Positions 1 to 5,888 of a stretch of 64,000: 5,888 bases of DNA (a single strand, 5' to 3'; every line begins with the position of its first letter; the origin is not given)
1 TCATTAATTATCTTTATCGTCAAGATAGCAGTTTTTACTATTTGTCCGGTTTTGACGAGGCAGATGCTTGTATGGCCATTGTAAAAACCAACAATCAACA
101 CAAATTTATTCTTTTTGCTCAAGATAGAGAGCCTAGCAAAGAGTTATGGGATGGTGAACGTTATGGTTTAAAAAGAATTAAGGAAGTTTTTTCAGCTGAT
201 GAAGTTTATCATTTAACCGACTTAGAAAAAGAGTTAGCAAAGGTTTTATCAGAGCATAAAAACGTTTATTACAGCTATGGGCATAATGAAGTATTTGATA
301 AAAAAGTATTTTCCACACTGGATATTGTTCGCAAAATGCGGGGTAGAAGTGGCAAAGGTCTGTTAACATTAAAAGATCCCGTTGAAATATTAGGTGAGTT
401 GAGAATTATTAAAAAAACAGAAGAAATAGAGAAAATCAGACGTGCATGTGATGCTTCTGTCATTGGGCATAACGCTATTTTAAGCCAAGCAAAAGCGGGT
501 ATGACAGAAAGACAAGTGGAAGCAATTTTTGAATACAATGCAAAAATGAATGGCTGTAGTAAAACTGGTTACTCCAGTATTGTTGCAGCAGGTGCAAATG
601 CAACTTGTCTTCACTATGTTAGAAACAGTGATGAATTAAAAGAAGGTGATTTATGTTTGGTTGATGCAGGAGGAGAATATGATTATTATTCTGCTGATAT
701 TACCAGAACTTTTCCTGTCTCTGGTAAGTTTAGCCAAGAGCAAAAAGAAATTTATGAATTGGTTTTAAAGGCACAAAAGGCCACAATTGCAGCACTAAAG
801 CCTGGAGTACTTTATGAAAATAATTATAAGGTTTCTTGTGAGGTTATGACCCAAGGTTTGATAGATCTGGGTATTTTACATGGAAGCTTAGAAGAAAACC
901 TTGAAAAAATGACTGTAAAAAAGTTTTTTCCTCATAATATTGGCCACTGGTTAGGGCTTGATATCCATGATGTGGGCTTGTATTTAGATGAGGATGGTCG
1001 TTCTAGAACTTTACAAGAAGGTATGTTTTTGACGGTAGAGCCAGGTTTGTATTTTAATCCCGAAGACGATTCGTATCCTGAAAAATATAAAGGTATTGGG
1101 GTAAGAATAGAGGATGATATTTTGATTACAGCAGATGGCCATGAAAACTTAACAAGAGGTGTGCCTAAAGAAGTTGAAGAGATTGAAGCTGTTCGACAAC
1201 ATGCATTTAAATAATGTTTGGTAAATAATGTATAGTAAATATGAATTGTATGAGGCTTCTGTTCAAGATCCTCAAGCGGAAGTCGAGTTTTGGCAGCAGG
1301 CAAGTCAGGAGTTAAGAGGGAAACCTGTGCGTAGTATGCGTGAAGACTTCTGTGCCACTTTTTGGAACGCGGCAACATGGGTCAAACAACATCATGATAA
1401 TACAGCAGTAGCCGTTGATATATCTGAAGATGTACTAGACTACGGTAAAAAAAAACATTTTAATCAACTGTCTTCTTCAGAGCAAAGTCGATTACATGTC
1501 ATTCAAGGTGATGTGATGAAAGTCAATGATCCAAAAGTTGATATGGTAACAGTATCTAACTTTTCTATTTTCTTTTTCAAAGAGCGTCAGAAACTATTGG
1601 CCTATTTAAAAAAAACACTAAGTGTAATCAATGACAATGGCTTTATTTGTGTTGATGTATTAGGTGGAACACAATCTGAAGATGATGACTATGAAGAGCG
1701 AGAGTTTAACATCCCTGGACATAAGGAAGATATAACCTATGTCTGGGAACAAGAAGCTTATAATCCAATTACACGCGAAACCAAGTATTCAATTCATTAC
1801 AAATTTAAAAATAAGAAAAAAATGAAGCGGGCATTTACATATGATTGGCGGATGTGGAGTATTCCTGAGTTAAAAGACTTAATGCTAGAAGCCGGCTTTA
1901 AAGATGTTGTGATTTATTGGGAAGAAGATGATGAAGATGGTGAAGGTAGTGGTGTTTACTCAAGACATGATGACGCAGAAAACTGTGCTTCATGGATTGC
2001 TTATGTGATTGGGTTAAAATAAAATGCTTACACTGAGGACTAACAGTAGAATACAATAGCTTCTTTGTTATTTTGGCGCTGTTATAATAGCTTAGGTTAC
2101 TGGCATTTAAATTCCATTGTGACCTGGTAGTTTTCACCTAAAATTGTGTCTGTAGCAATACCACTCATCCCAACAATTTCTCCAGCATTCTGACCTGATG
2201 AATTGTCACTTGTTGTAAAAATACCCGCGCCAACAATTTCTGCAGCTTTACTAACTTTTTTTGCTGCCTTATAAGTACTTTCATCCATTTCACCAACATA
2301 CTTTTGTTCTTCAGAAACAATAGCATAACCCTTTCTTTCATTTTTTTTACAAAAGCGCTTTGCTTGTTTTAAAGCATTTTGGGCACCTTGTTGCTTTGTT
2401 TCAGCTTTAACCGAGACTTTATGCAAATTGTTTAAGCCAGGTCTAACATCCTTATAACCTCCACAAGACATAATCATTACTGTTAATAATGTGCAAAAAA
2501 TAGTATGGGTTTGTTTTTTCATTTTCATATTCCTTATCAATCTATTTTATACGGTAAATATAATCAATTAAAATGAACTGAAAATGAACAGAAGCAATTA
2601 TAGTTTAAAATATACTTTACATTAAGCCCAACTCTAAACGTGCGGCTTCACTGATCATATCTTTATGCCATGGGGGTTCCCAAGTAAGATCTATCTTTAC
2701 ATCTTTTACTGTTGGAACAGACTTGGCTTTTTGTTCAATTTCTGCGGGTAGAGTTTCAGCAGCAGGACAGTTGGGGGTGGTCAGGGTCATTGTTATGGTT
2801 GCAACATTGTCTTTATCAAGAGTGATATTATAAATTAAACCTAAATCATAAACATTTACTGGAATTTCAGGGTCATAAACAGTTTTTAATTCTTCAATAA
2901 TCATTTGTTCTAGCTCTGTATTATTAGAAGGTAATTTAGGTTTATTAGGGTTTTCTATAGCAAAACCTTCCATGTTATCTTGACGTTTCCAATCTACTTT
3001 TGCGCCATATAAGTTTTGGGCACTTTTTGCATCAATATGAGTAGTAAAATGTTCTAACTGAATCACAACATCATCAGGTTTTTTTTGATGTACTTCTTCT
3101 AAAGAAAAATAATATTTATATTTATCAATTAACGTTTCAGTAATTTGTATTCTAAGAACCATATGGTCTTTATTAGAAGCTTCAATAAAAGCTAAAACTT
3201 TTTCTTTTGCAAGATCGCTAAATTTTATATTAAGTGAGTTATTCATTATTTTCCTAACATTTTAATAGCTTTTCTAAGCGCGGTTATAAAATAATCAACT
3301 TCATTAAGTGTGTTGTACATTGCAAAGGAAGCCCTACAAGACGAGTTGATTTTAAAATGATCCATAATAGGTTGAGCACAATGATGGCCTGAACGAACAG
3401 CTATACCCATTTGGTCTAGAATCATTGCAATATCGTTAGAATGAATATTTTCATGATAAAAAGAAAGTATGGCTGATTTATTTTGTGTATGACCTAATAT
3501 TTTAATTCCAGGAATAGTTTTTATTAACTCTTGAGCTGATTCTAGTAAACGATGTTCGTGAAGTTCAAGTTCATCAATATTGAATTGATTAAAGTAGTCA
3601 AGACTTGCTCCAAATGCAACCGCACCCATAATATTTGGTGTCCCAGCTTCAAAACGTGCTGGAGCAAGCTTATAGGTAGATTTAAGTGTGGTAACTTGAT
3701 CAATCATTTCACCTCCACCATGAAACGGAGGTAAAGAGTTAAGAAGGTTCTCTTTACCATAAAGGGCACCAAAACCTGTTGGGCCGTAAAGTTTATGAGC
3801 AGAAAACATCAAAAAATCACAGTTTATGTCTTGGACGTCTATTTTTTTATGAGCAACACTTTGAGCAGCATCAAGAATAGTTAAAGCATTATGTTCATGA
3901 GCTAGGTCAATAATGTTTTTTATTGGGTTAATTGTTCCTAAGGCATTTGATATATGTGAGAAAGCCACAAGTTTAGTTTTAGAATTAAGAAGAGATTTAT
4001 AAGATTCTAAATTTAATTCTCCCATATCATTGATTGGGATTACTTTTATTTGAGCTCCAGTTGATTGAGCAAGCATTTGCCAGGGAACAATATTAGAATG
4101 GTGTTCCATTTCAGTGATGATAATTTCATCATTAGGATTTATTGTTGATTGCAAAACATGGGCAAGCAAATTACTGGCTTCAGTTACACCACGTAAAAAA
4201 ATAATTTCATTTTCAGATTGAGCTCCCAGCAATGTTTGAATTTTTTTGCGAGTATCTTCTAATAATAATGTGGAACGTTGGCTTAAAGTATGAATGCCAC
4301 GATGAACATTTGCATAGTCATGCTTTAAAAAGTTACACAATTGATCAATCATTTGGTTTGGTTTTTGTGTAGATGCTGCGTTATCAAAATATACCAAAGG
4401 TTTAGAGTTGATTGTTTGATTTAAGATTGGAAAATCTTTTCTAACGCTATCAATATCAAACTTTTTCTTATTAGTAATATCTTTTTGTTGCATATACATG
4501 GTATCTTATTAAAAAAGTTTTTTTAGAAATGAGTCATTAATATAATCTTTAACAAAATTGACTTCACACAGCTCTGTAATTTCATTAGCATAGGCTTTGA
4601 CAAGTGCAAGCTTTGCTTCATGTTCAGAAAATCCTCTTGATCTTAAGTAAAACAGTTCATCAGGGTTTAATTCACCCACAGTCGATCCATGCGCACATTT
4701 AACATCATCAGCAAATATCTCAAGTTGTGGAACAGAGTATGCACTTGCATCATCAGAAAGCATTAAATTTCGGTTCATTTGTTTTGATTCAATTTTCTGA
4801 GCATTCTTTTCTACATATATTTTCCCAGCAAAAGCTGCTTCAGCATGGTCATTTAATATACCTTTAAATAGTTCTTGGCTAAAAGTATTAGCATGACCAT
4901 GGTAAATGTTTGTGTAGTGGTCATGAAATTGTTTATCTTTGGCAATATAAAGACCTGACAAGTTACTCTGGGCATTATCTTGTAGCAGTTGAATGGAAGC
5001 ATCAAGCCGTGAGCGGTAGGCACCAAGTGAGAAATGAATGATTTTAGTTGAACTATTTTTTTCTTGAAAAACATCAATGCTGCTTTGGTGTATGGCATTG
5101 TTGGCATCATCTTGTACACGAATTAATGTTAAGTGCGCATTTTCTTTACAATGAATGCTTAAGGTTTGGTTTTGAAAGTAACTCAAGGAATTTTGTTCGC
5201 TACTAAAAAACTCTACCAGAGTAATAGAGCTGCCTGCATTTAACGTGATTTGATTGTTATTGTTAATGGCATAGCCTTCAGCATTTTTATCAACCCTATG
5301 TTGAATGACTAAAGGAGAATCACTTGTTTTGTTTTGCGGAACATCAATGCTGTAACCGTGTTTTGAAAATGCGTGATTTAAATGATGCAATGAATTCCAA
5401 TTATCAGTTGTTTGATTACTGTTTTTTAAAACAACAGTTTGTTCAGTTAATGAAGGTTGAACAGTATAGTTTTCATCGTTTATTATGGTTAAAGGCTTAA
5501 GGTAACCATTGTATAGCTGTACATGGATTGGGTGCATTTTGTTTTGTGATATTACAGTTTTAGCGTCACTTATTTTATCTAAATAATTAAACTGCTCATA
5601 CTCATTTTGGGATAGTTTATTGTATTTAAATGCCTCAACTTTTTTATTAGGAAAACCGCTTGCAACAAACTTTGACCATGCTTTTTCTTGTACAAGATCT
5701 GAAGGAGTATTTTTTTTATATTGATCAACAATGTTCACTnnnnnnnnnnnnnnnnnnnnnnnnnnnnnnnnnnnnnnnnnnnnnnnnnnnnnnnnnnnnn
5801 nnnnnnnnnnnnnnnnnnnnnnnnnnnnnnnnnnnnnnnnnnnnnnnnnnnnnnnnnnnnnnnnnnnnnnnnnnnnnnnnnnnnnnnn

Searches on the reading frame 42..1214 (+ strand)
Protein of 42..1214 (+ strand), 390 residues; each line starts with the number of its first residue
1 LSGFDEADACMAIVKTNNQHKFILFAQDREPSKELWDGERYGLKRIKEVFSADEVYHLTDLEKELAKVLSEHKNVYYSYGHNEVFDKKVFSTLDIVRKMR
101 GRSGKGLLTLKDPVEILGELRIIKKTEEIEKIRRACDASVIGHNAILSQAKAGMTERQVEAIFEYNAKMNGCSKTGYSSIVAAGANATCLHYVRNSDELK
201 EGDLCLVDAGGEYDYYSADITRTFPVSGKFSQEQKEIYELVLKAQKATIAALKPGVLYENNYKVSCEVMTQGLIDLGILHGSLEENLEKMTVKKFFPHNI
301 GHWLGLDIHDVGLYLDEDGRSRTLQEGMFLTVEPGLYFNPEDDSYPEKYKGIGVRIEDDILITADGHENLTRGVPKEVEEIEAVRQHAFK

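Call 90: search_protein_families(library=pfam, proteins=[window:42-1214:+], max_evalue=0.0001)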
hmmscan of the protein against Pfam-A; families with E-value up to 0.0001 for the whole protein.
window:42-1214:+ (390 aa): 2 families
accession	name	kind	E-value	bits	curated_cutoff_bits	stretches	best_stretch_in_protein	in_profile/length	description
PF00557.29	Peptidase_M24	-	1.6e-65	221.2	23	1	130-364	1-208/208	Metallopeptidase family M24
PF05195.22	AMP_N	-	1.1e-17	64.3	24.6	1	2-76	46-121/121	Aminopeptidase P, N-terminal domain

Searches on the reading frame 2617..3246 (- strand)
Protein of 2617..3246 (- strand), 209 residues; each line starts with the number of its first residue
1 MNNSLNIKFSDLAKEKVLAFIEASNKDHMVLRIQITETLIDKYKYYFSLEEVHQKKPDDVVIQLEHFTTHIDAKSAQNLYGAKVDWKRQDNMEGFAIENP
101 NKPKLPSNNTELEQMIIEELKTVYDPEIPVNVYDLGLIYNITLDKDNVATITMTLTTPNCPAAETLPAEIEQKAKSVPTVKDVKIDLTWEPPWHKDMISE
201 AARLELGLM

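Call 90: search_protein_families(library=pfam, proteins=[window:2617-3246:-], max_evalue=0.0001)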
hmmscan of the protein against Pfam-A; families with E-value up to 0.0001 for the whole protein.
window:2617-3246:- (209 aa): 2 families
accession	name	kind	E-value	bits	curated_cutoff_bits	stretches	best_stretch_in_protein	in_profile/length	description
PF01883.24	FeS_assembly_P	-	1.8e-19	70.2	23.5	1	113-185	1-71/73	Iron-sulfur cluster assembly protein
PF01521.26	Fe-S_biosyn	-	8.1e-07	29.7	26.3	1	6-101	2-101/110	Iron-sulphur cluster biosynthesis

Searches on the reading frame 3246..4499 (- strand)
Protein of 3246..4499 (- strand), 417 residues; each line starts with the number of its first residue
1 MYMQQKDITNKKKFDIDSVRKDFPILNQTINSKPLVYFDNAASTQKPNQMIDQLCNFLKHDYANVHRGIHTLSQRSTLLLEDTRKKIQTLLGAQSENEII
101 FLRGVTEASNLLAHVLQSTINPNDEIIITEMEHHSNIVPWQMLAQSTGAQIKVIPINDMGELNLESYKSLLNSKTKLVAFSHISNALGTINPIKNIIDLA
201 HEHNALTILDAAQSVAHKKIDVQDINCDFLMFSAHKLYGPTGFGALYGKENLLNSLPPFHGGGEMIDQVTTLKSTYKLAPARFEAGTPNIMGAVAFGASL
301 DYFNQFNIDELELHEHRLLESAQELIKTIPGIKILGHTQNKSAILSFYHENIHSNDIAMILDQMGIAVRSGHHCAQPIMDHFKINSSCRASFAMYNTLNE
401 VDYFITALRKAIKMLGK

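Call 90: search_protein_families(library=pfam, proteins=[window:3246-4499:-], max_evalue=0.0001)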
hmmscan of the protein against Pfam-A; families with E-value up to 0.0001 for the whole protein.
window:3246-4499:- (417 aa): 4 families
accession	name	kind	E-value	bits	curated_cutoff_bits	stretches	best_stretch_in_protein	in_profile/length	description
PF00266.25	Aminotran_5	-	7.6e-144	479.7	21.5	1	36-404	1-371/371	Aminotransferase class-V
PF00155.27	Aminotran_1_2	-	1.6e-12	47.8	19.7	1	80-392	44-346/361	Aminotransferase class I and II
PF01053.26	Cys_Met_Meta_PP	-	1.2e-05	24.5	27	1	114-213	82-176/381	Cys/Met metabolism PLP-dependent enzyme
PF01041.23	DegT_DnrJ_EryC1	-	5.6e-05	23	19.8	1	106-216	49-151/360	DegT/DnrJ/EryC1/StrS aminotransferase family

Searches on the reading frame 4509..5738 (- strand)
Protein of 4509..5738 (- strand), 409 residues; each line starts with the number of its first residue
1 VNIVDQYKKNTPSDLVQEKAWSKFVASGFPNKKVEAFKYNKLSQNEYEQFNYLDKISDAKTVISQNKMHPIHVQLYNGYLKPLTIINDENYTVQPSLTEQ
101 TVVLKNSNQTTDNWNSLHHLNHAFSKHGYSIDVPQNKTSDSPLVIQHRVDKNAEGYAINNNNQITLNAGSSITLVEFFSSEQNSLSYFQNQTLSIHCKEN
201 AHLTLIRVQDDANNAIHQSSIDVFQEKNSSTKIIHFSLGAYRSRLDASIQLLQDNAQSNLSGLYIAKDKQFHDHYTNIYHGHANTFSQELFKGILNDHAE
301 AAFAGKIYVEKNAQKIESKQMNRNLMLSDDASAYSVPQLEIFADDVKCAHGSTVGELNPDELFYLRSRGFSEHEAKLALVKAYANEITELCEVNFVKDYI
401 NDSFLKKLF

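Call 90: search_protein_families(library=pfam, proteins=[window:4509-5738:-], max_evalue=0.0001)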
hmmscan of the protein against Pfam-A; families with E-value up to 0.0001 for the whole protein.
window:4509-5738:- (409 aa): 1 family
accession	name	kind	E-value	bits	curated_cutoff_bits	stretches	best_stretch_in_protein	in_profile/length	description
PF01458.23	SUFBD_core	-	2.9e-70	236.8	27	1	153-382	5-231/232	SUF system FeS cluster assembly, SufBD core domain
